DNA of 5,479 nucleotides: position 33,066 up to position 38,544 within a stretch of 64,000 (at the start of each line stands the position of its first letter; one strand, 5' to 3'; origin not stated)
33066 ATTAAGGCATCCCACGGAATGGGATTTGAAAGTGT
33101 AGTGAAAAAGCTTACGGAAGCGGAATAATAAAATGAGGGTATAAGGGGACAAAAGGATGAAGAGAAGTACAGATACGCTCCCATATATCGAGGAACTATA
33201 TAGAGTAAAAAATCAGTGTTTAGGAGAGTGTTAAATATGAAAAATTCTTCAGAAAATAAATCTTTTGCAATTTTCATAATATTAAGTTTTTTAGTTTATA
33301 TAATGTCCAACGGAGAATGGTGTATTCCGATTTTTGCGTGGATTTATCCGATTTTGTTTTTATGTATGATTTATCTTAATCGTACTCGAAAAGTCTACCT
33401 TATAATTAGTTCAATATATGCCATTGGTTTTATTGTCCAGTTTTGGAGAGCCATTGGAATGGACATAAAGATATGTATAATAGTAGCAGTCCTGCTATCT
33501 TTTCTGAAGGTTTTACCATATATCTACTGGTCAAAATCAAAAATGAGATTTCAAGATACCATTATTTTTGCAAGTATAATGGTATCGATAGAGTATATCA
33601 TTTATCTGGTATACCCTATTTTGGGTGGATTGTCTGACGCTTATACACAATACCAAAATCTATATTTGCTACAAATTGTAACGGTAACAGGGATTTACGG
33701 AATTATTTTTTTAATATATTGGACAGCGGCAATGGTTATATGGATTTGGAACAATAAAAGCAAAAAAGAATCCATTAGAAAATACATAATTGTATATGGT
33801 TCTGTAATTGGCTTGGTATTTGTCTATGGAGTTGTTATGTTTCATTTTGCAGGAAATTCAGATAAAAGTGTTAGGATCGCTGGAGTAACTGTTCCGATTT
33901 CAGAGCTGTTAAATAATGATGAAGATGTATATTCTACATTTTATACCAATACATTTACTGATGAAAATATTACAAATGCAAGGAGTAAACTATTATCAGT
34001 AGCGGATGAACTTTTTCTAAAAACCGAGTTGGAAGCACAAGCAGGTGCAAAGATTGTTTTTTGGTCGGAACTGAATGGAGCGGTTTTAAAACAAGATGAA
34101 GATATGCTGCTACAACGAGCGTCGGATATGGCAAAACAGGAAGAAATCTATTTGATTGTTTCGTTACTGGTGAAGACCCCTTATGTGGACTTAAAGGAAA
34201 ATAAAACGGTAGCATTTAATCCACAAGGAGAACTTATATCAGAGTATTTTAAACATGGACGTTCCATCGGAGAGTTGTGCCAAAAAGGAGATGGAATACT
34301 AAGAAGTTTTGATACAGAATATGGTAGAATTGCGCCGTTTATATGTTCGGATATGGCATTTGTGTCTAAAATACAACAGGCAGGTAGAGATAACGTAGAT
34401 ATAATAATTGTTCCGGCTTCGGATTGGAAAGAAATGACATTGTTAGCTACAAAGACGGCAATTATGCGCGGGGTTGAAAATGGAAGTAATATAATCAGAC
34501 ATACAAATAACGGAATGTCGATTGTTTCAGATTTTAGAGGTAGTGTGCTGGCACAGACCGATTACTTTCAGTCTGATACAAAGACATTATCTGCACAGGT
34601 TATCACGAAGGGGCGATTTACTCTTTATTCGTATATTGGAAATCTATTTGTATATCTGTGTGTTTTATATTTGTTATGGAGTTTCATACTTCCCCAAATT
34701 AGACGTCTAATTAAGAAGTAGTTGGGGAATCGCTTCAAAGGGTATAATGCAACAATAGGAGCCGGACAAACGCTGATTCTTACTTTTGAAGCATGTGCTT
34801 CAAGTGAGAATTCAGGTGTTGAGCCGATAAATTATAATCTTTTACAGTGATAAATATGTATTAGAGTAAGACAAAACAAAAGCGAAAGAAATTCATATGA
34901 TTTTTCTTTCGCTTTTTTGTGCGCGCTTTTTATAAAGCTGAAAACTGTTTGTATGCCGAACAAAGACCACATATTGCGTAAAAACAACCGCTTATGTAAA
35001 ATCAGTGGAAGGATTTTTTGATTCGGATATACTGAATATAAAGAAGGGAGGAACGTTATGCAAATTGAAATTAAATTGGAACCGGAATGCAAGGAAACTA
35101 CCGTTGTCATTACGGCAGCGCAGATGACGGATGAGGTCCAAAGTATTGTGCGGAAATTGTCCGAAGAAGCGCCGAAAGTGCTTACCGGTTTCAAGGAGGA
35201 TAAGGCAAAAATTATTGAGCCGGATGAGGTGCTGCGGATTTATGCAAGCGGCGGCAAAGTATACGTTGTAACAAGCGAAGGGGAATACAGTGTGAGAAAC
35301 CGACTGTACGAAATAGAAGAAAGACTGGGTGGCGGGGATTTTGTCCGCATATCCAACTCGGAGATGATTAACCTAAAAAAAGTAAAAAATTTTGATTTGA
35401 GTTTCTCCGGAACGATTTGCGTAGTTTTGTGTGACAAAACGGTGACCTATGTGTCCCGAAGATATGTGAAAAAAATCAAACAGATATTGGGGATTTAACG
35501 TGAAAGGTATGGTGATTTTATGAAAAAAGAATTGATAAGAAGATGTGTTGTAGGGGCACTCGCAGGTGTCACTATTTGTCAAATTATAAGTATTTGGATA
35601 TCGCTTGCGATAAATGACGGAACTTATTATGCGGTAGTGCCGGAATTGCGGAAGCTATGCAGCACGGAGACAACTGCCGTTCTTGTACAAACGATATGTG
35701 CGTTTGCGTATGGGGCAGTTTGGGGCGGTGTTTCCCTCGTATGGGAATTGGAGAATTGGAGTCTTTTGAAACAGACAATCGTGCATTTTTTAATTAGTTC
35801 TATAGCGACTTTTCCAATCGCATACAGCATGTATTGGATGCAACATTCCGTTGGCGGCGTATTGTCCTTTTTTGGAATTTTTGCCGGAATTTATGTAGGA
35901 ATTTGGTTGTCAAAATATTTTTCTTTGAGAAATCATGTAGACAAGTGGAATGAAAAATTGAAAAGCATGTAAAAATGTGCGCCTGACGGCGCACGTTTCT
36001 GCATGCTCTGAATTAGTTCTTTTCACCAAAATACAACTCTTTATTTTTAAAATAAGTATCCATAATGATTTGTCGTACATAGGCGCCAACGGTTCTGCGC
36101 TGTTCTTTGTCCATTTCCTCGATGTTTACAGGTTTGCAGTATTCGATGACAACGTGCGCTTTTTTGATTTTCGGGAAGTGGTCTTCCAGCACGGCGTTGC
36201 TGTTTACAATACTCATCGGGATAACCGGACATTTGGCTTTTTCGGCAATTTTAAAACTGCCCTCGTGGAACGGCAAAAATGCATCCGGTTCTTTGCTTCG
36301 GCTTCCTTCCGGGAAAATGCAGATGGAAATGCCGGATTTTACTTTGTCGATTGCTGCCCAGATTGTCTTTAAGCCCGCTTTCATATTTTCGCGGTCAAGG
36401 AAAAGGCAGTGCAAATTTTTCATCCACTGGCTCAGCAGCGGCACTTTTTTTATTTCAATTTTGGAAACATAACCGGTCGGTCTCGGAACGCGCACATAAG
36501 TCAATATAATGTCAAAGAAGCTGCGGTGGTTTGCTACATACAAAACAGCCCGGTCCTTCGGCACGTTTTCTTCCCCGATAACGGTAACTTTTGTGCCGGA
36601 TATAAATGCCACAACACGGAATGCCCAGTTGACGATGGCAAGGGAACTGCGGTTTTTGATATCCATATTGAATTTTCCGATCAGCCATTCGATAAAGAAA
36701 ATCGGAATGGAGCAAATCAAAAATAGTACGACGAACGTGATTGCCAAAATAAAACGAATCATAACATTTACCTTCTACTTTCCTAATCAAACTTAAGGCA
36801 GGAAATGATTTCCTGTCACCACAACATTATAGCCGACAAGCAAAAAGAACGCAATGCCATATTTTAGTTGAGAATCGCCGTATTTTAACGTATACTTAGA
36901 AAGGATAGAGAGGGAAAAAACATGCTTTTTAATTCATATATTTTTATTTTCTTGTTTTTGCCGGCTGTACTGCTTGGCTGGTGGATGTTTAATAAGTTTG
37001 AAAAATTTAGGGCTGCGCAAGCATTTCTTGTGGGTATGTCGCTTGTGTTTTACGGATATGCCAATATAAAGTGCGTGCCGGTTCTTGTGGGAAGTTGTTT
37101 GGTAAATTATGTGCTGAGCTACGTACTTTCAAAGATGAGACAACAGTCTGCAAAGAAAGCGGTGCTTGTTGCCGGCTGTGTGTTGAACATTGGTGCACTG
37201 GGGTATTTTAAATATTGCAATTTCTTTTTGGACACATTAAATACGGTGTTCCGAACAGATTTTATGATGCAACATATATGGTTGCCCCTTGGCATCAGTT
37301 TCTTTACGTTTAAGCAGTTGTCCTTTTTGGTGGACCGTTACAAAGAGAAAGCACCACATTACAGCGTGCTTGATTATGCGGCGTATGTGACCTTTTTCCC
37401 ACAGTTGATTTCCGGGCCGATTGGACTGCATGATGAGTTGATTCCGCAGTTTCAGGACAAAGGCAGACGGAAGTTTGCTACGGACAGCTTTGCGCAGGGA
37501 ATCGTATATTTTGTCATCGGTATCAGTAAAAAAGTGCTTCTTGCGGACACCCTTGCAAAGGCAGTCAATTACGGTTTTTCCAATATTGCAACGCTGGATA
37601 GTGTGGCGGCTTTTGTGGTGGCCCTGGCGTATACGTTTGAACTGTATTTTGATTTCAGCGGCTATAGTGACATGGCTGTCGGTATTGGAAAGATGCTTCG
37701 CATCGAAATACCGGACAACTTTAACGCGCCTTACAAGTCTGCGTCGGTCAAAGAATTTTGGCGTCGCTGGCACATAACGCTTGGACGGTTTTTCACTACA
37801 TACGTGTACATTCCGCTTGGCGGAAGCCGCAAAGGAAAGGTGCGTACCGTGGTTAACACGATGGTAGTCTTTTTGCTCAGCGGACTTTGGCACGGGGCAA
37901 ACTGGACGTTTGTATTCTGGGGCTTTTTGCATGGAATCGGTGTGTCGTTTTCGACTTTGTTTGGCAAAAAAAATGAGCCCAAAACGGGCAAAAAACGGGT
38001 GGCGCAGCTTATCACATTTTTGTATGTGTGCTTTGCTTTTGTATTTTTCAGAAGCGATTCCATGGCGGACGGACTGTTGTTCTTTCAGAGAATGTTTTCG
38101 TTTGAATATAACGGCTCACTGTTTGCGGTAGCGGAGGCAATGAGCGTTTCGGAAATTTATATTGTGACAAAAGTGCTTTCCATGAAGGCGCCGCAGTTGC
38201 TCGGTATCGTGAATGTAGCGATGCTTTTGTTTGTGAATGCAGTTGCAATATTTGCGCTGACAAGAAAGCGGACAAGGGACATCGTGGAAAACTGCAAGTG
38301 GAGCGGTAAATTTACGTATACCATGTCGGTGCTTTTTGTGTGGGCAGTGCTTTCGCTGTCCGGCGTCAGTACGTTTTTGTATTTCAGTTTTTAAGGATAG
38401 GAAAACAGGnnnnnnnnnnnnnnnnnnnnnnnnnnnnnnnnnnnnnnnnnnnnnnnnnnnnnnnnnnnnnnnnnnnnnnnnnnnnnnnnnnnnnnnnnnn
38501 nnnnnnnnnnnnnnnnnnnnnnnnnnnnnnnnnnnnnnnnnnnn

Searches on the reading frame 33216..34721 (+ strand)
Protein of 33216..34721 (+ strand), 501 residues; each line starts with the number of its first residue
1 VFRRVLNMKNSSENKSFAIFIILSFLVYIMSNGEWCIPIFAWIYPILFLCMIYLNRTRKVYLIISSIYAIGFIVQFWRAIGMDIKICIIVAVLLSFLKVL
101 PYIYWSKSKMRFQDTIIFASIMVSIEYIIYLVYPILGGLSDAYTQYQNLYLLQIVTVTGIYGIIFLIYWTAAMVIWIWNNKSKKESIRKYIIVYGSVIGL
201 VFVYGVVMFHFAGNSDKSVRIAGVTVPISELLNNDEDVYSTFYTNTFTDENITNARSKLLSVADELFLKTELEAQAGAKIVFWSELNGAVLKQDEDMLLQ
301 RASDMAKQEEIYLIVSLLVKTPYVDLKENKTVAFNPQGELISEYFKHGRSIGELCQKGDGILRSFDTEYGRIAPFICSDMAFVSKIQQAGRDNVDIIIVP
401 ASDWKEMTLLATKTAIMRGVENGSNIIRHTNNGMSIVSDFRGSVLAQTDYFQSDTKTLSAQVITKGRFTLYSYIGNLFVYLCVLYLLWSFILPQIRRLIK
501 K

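Call 88: search_protein_families(library=pfam, proteins=[window:33216-34721:+], max_evalue=0.00001)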
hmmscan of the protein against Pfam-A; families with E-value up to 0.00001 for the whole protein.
window:33216-34721:+ (501 aa): 2 families
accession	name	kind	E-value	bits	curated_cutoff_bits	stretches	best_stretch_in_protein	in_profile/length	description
PF00795.27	CN_hydrolase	-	4.5e-13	49.6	23.2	1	275-455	30-241/256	Carbon-nitrogen hydrolase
PF20154.4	LNT_N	-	2e-06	28.5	27.1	1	33-173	10-159/159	Apolipoprotein N-acyltransferase N-terminal domain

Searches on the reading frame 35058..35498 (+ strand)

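Call 88: search_protein_families(library=pfam, proteins=[window:35058-35498:+], max_evalue=0.00001)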
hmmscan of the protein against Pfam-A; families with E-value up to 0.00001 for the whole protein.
window:35058-35498:+ (146 aa): 1 family
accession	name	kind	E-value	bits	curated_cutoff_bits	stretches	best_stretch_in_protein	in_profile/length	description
PF04397.21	LytTR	-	1.5e-22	80.1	22.6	1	49-144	2-97/98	LytTr DNA-binding domain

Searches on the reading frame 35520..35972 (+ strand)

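Call 88: search_protein_families(library=pfam, proteins=[window:35520-35972:+], max_evalue=0.00001)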
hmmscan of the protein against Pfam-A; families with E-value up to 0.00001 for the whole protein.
window:35520-35972:+ (150 aa): 1 family
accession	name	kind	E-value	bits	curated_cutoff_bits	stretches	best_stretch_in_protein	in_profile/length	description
PF11457.13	DUF3021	-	8.7e-34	117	24.7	1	7-147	2-130/130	Protein of unknown function (DUF3021)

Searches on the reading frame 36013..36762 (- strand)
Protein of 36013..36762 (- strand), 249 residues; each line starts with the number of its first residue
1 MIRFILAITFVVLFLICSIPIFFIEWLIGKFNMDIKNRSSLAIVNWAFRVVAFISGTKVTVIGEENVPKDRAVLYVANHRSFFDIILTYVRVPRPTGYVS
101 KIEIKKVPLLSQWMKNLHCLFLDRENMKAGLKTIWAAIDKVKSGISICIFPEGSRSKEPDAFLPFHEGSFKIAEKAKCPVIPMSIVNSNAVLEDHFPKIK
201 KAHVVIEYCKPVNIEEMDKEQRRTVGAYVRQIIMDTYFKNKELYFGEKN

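Call 88: search_protein_families(library=pfam, proteins=[window:36013-36762:-], max_evalue=0.00001)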
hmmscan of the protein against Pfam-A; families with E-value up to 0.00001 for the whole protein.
window:36013-36762:- (249 aa): 1 family
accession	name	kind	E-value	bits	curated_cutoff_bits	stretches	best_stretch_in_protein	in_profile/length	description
PF01553.26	Acyltransferase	-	4e-30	104.8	23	1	58-185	1-131/132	Acyltransferase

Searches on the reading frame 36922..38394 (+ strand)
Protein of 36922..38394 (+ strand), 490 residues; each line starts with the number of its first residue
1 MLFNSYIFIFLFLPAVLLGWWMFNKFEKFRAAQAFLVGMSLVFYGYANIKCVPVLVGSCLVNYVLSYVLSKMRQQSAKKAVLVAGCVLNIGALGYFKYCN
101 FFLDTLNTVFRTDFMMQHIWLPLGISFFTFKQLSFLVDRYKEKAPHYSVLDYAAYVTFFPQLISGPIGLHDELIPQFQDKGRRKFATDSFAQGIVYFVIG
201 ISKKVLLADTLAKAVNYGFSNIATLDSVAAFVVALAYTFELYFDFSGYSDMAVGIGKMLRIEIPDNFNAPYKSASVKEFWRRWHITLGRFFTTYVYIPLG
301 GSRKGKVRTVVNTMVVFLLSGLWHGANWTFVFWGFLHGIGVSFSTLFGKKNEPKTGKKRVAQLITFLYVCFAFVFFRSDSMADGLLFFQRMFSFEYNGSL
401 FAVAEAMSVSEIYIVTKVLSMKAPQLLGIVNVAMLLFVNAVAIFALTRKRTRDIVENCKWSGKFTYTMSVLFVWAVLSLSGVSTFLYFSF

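Call 6: search_protein_families(library=pfam, proteins=[window:36922-38394:+], max_evalue=1)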
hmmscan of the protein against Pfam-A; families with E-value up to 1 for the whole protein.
window:36922-38394:+ (490 aa): 4 families
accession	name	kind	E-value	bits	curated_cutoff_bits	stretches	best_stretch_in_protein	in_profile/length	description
PF03062.24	MBOAT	-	1.1e-35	124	27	1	128-376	60-328/337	MBOAT, membrane-bound O-acyltransferase family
PF13813.11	MBOAT_2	-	2.8e-09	37.6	25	1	264-326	2-66/85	Membrane bound O-acyl transferase family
PF10961.13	SelK_SelG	-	0.18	12.9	23.3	1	323-357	16-49/86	Selenoprotein SelK_SelG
PF15110.11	TMEM141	-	0.39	11.7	27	0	187-236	23-72/91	TMEM141 protein family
